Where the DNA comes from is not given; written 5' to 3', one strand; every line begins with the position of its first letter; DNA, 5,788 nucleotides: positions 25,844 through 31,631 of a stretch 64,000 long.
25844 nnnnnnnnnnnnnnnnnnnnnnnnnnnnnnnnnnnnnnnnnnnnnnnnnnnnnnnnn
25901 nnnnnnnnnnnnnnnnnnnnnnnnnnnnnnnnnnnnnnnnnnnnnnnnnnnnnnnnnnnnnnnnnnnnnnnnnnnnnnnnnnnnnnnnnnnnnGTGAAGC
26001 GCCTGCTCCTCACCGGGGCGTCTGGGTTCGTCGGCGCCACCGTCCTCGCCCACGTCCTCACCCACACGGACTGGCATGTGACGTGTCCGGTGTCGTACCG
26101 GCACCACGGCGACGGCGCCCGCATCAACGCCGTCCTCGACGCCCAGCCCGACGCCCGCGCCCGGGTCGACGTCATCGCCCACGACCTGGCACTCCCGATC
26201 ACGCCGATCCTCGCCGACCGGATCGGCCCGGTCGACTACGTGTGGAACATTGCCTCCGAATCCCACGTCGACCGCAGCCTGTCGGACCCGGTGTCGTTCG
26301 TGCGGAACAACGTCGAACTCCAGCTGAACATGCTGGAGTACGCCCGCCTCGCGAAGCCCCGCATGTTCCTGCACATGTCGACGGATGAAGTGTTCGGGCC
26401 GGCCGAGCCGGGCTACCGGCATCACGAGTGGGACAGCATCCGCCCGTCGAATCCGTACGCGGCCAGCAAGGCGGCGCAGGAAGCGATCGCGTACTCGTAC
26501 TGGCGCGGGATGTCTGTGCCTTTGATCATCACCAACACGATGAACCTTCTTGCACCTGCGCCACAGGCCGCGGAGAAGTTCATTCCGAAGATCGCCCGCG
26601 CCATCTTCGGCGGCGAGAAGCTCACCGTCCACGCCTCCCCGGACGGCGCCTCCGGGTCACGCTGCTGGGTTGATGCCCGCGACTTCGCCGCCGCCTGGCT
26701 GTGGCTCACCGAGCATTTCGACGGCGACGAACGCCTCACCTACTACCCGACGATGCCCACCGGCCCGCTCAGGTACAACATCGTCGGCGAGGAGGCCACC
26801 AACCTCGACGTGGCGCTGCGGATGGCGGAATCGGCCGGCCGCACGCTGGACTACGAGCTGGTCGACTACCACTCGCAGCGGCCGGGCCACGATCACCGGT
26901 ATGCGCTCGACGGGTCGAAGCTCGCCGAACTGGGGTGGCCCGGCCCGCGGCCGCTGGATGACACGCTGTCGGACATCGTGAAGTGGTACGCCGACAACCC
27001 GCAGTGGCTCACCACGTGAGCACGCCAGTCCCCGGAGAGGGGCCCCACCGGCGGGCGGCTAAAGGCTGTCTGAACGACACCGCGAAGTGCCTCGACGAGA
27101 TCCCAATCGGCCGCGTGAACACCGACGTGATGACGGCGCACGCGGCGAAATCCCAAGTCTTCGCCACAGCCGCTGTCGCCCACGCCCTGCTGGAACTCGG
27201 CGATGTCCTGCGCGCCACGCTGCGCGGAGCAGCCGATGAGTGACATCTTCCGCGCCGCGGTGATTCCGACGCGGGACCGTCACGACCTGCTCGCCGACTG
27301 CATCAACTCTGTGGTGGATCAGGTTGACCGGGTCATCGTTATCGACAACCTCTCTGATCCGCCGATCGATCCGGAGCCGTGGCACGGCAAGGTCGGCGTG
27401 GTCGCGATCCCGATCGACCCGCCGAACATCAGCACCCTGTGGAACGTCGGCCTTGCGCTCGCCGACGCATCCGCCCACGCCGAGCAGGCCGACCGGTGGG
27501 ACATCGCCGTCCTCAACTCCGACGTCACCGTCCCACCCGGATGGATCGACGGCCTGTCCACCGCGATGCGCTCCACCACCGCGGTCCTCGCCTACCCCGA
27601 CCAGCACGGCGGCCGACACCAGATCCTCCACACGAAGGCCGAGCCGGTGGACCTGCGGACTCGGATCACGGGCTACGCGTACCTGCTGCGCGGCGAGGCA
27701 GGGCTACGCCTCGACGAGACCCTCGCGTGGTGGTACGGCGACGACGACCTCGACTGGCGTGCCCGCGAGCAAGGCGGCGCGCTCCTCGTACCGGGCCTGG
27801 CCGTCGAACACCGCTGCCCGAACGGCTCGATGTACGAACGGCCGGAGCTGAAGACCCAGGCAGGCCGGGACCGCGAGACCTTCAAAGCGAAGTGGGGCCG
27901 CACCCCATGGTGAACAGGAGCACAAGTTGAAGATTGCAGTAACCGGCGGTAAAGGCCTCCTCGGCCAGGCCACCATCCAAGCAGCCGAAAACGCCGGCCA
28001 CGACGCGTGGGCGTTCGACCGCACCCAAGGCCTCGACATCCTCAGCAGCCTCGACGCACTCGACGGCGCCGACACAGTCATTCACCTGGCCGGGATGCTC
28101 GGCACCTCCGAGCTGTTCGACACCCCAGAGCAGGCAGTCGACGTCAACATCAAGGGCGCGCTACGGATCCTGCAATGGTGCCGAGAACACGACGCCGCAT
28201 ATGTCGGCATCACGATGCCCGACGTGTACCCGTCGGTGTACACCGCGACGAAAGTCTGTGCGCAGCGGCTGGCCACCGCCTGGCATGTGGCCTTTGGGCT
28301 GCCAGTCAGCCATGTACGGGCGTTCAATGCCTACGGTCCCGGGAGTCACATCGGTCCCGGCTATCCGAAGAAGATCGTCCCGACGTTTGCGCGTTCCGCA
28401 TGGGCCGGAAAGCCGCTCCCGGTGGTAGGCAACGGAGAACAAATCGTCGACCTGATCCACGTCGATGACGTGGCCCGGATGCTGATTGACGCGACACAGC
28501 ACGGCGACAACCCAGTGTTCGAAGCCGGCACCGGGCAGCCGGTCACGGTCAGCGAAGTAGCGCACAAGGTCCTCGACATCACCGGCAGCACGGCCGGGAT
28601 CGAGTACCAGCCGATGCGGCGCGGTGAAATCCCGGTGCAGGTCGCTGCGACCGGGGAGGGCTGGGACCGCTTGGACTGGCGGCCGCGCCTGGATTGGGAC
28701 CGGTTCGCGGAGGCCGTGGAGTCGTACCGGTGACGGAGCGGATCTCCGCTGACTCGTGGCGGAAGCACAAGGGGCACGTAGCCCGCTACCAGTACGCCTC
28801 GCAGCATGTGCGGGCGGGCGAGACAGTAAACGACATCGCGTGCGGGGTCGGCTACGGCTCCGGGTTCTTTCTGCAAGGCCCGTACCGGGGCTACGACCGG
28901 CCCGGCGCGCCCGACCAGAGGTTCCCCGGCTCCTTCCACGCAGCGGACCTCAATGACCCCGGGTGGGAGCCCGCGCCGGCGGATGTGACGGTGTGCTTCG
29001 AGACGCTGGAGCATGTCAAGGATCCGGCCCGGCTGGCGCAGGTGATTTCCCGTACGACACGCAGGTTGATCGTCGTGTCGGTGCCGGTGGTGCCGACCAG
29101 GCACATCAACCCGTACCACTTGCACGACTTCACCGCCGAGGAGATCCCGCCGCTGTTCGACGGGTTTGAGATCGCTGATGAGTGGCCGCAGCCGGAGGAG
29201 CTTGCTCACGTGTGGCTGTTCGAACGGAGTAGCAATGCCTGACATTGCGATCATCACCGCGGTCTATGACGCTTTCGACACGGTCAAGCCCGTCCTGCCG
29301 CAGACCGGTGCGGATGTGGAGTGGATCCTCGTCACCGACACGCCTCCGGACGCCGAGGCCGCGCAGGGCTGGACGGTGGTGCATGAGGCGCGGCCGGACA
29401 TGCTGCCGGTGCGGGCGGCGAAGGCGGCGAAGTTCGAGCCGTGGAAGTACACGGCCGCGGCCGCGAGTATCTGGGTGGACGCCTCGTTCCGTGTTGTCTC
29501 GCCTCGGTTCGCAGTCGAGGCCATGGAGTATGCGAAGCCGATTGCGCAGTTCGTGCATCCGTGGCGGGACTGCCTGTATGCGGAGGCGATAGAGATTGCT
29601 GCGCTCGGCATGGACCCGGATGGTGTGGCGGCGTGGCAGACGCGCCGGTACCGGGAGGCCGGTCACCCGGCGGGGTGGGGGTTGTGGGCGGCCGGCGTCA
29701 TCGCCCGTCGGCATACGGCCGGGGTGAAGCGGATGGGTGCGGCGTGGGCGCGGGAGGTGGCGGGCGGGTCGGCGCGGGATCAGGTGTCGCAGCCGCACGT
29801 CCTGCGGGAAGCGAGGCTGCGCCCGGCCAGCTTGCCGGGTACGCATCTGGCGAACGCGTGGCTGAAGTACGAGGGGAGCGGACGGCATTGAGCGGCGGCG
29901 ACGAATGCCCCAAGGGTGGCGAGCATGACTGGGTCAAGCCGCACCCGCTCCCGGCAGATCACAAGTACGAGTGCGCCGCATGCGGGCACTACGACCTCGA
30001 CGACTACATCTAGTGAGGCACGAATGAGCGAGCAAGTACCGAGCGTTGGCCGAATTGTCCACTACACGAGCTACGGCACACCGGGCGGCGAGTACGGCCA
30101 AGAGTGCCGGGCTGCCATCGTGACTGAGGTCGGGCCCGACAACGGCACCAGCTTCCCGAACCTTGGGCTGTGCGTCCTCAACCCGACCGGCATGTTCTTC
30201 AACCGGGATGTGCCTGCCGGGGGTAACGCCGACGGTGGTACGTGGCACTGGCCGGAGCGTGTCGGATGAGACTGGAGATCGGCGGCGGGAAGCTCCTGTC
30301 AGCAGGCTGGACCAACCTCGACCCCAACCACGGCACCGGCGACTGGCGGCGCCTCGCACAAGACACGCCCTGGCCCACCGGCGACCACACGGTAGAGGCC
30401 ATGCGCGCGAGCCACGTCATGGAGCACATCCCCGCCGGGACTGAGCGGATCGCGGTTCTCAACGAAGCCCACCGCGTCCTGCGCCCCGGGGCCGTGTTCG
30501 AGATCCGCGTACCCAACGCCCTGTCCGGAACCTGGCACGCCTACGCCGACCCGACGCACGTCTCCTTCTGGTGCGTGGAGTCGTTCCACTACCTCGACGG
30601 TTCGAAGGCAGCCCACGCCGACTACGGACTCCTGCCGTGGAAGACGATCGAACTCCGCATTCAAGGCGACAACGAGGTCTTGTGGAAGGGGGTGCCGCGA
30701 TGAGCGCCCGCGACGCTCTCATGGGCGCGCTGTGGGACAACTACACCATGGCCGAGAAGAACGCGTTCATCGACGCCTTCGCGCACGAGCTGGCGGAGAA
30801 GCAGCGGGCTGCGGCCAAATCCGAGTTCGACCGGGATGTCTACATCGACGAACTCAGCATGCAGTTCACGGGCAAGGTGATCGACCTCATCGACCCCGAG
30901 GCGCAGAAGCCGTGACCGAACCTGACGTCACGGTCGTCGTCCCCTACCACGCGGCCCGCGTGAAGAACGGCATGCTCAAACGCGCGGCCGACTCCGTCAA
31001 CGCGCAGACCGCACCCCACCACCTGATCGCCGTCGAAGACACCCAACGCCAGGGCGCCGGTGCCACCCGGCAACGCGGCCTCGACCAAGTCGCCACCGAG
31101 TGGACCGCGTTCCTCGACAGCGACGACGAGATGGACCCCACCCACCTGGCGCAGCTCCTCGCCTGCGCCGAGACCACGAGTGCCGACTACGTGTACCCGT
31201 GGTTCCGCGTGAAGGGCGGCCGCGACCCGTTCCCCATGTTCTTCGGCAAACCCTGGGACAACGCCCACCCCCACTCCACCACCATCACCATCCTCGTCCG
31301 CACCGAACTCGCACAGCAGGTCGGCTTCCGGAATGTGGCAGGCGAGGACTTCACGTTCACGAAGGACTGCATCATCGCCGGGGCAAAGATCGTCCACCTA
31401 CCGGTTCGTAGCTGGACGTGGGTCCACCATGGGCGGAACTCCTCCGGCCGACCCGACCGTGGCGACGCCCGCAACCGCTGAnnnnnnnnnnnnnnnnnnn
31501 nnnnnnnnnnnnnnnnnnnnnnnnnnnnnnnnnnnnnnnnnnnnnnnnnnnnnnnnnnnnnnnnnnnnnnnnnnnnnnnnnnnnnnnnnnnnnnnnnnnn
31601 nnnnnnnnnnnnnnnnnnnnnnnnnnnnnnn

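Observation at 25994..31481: Phage-encoded deoxysugar, methyltransferase and glycosyltransferase cluster immediately upstream of the large terminase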

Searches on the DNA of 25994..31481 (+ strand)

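Call 4: search_dna_similar(query=window:25994-31481:+, collection=phages, mode=near, max_rows=25)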
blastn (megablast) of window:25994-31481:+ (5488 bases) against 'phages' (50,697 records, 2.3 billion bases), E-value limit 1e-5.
Records with a match: 6; places in all: 6; records where one place covers at least 80% of the query: 0.
Best place of each record, by identity: 90-95% 6.
By first word of the organism name: Gordonia 6.
By host as written in the record: Gordonia terrae 3612 3; Gordonia terrae CAG3 3.
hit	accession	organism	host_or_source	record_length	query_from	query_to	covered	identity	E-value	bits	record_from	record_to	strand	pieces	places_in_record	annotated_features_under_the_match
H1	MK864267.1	Gordonia phage Valary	Gordonia terrae 3612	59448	4174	4211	1%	94.9%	9e-6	60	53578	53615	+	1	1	80: hypothetical protein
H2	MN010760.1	Gordonia phage Nubi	Gordonia terrae CAG3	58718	4174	4211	1%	94.9%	9e-6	60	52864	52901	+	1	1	81: hypothetical protein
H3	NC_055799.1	Gordonia phage Valary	Gordonia terrae 3612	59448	4174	4211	1%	94.9%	9e-6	60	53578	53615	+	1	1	80: hypothetical protein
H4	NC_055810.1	Gordonia phage Nubi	Gordonia terrae CAG3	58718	4174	4211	1%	94.9%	9e-6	60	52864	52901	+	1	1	81: hypothetical protein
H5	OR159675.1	Gordonia phage Savbucketdawg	Gordonia terrae 3612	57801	4174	4211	1%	94.9%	9e-6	60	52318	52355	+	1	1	75: hypothetical protein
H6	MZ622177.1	Gordonia phage PinkCoffee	Gordonia terrae CAG3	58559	4174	4211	1%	94.9%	9e-6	60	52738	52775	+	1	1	81: hypothetical protein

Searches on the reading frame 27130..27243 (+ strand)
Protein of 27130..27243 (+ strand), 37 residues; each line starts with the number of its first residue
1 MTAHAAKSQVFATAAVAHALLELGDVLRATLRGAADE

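Call 84: search_protein_families(library=pfam, proteins=[window:27130-27243:+], max_evalue=0.1)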
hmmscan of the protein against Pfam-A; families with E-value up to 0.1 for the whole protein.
window:27130-27243:+ (37 aa): 0 families

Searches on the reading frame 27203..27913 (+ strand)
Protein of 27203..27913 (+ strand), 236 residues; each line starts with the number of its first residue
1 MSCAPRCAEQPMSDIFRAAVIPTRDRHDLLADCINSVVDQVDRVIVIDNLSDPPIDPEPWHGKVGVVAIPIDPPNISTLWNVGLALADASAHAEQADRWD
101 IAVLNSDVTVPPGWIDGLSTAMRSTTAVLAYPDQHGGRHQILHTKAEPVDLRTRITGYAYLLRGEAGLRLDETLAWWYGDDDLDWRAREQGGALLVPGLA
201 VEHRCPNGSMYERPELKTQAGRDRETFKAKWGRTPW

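Call 3: search_protein_families(library=pfam, proteins=[window:27203-27913:+], max_evalue=0.01)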
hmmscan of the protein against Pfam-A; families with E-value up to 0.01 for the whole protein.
window:27203-27913:+ (236 aa): 1 family
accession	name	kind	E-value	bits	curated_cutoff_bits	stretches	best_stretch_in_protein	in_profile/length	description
PF00535.33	Glycos_transf_2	-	1.1e-05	25.8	23.3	1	20-51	3-37/168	Glycosyl transferase family 2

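Call 10: search_protein_families(library=phrogs, proteins=[window:27236-27913:+], max_evalue=0.01)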
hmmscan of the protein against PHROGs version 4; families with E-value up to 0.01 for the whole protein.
window:27236-27913:+ (225 aa): 0 families

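Call 11: search_protein_families(library=ncbifam, proteins=[window:27236-27913:+], max_evalue=0.01)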
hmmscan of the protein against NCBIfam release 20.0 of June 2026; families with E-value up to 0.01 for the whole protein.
window:27236-27913:+ (225 aa): 1 family
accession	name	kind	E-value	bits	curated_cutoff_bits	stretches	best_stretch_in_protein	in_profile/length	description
TIGR03965.1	mycofact_glyco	equivalog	0.00018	20.6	280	1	8-120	78-188/467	mycofactocin biosynthesis glycosyltransferase MftF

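Call 40: search_solved_structures(query=window:27236-27913:+, max_evalue=1, show_alignments=1)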
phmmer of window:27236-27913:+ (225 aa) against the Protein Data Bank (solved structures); distinct sequences matched with E-value up to 1: 2.
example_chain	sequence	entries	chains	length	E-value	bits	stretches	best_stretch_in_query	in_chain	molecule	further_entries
5fzr_A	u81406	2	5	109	0.16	14.7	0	57-87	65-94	DESIGNED TPR PROTEIN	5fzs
5fzq_A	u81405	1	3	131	0.27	14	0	57-87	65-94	DESIGNED TPR PROTEIN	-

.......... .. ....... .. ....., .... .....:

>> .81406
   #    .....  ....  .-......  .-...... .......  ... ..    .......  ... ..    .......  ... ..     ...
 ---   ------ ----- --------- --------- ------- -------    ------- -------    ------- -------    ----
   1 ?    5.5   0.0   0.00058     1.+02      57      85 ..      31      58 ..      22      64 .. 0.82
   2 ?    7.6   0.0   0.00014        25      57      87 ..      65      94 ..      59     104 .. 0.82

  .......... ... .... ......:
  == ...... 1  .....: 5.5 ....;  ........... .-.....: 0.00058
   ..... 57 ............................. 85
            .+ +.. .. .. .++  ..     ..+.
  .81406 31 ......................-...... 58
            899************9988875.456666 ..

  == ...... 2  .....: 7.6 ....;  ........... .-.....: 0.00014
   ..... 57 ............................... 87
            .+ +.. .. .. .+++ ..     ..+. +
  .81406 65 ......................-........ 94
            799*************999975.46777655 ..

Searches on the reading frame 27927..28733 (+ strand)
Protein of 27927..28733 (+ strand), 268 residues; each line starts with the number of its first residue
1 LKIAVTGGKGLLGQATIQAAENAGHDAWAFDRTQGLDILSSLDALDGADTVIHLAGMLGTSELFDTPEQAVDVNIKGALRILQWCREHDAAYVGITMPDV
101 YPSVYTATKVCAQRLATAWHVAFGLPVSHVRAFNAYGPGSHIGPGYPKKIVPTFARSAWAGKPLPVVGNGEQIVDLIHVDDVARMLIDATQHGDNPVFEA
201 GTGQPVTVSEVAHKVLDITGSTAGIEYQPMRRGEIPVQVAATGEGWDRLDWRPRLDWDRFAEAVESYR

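Call 3: search_protein_families(library=pfam, proteins=[window:27927-28733:+], max_evalue=0.01)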
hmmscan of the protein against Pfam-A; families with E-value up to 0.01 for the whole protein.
window:27927-28733:+ (268 aa): 6 families
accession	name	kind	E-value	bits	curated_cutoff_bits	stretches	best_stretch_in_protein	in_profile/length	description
PF01370.27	Epimerase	-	2.8e-32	112.5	20.9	2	103-195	140-230/240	NAD dependent epimerase/dehydratase family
PF16363.11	GDP_Man_Dehyd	-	5.5e-22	79.1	27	1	49-222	77-269/332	GDP-mannose 4,6 dehydratase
PF01073.25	3Beta_HSD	-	1.2e-07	31.6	22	1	43-90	62-108/280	3-beta hydroxysteroid dehydrogenase/isomerase family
PF04321.23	RmlD_sub_bind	-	9e-07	28.7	27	1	1-94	1-98/287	RmlD substrate binding domain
PF02719.21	Polysacc_synt_2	-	3.4e-06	26.9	20.2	1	47-234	77-267/293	Polysaccharide biosynthesis protein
PF07993.18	NAD_binding_4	-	2e-05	24.3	20.1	0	100-185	172-257/258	Male sterility protein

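Call 10: search_protein_families(library=phrogs, proteins=[window:27927-28733:+], max_evalue=0.01)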
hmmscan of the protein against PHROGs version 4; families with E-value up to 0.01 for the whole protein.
window:27927-28733:+ (268 aa): 1 family
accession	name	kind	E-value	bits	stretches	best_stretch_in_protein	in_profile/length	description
phrog_540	-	DNA, RNA and nucleotide metabolism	1.6e-38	133.6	1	1-257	293-583/715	nucleotide-sugar epimerase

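Call 11: search_protein_families(library=ncbifam, proteins=[window:27927-28733:+], max_evalue=0.01)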
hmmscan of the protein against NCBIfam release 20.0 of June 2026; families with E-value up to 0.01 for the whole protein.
window:27927-28733:+ (268 aa): 19 families
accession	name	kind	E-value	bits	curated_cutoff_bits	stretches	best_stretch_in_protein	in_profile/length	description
TIGR01181.1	dTDP_gluc_dehyt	equivalog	6.5e-21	74.7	365.1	1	103-256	149-299/321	dTDP-glucose 4,6-dehydratase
TIGR04180.1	EDH_00030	hypoth_equivalog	5.9e-20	71.5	475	1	43-231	66-268/297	NAD-dependent 4,6-dehydratase LegB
NF007582.0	PRK10217.1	equivalog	2.3e-17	63.1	698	1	96-193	151-243/355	dTDP-glucose 4,6-dehydratase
TIGR01179.1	galE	equivalog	1.1e-16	60.6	262.3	1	102-256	142-312/332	UDP-glucose 4-epimerase GalE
NF007490.0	PRK10084.1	subfamily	8.9e-16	57.8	649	1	102-193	164-250/361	dTDP-glucose 4,6-dehydratase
NF042422.1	oxyalk_red_OleD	equivalog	5.3e-12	45.8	580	2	1-90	1-102/329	2-alkyl-3-oxoalkanoate reductase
NF047837.1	UDPAcbARedWbcJ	equivalog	3.3e-09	36.1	500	1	1-221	1-217/372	UDP-2-acetamido-2,6-beta-L-arabino-hexul-4-ose reductase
TIGR02197.1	heptose_epim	equivalog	4.2e-09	36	274.6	1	167-230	207-271/316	ADP-glyceromanno-heptose 6-epimerase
NF007956.0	PRK10675.1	subfamily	7.5e-08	31.9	394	0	169-260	226-321/338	UDP-glucose 4-epimerase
NF050030.1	thlkprotThyD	equivalog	1.7e-07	30.8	400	1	149-216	184-247/305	thylakoid membrane protein ThyD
NF047922.1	GDPFucSynFcl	equivalog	2.6e-07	30.4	500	1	104-232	133-266/308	GDP-L-fucose synthase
TIGR01214.1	rmlD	equivalog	3.4e-07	29.7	224.05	1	2-95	1-98/285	dTDP-4-dehydrorhamnose reductase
TIGR01777.1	yfcH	hypoth_equivalog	2.1e-06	27.5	207.35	0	3-57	1-67/292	TIGR01777 family oxidoreductase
NF042423.1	oxyalk_red_Shew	equivalog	5.6e-06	25.7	580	0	38-95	61-115/331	2-alkyl-3-oxoalkanoate reductase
NF008360.0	PRK11150.1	equivalog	1.7e-05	24.2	452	1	129-227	164-261/310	ADP-glyceromanno-heptose 6-epimerase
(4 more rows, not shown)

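Call 38: search_solved_structures(query=window:27927-28733:+, max_evalue=0.00001, show_alignments=2)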
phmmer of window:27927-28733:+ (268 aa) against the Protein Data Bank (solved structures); distinct sequences matched with E-value up to 0.00001: 46.
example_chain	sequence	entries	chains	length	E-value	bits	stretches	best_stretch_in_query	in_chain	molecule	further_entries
6bwl_A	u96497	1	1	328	6.3e-18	68.6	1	62-255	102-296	Pal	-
4zrm_A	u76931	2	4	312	1e-17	67.9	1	116-259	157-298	UDP-glucose 4-epimerase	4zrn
6kv9_A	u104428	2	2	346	1.7e-16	63.9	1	36-240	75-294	MoeE5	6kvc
6pmh_A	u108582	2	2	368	1.8e-16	63.8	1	104-257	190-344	UDP-glucose 4-epimerase related protein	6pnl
1bxk_A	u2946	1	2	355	9.2e-16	61.5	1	96-188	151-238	PROTEIN (DTDP-GLUCOSE 4,6-DEHYDRATASE)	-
1g1a_A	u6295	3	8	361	2.1e-14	57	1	102-190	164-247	DTDP-D-GLUCOSE 4,6-DEHYDRATASE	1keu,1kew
6bi4_A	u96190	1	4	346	3.5e-14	56.3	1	102-260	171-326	dTDP-glucose 4,6-dehydratase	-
7ys8_A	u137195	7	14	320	1.3e-13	54.5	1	96-257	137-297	UDP-glucose 4-epimerase | UDP-glucose 4-epimerase along with EC 5.1.3.2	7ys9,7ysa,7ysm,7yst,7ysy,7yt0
6dnt_A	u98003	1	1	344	6.5e-13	52.1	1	103-263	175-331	NAD-dependent epimerase/dehydratase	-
8shh_A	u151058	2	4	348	1.4e-12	51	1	102-267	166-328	dTDP-glucose 4,6-dehydratase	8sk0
5u4q_A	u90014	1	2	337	4.2e-12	49.5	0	102-221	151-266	dTDP-glucose 4,6-dehydratase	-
2pzj_A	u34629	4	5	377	6.4e-12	48.9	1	103-231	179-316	Putative nucleotide sugar epimerase/ dehydratase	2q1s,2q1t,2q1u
1r66_A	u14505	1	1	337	1.7e-11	47.5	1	102-265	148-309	TDP-glucose-4,6-dehydratase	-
6x3b_A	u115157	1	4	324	2.3e-11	47.1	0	2-108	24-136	GDP-6-deoxy-D-mannose reductase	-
2hun_A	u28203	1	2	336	2.7e-11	46.8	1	102-259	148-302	336aa long hypothetical dTDP-glucose 4,6-dehydratase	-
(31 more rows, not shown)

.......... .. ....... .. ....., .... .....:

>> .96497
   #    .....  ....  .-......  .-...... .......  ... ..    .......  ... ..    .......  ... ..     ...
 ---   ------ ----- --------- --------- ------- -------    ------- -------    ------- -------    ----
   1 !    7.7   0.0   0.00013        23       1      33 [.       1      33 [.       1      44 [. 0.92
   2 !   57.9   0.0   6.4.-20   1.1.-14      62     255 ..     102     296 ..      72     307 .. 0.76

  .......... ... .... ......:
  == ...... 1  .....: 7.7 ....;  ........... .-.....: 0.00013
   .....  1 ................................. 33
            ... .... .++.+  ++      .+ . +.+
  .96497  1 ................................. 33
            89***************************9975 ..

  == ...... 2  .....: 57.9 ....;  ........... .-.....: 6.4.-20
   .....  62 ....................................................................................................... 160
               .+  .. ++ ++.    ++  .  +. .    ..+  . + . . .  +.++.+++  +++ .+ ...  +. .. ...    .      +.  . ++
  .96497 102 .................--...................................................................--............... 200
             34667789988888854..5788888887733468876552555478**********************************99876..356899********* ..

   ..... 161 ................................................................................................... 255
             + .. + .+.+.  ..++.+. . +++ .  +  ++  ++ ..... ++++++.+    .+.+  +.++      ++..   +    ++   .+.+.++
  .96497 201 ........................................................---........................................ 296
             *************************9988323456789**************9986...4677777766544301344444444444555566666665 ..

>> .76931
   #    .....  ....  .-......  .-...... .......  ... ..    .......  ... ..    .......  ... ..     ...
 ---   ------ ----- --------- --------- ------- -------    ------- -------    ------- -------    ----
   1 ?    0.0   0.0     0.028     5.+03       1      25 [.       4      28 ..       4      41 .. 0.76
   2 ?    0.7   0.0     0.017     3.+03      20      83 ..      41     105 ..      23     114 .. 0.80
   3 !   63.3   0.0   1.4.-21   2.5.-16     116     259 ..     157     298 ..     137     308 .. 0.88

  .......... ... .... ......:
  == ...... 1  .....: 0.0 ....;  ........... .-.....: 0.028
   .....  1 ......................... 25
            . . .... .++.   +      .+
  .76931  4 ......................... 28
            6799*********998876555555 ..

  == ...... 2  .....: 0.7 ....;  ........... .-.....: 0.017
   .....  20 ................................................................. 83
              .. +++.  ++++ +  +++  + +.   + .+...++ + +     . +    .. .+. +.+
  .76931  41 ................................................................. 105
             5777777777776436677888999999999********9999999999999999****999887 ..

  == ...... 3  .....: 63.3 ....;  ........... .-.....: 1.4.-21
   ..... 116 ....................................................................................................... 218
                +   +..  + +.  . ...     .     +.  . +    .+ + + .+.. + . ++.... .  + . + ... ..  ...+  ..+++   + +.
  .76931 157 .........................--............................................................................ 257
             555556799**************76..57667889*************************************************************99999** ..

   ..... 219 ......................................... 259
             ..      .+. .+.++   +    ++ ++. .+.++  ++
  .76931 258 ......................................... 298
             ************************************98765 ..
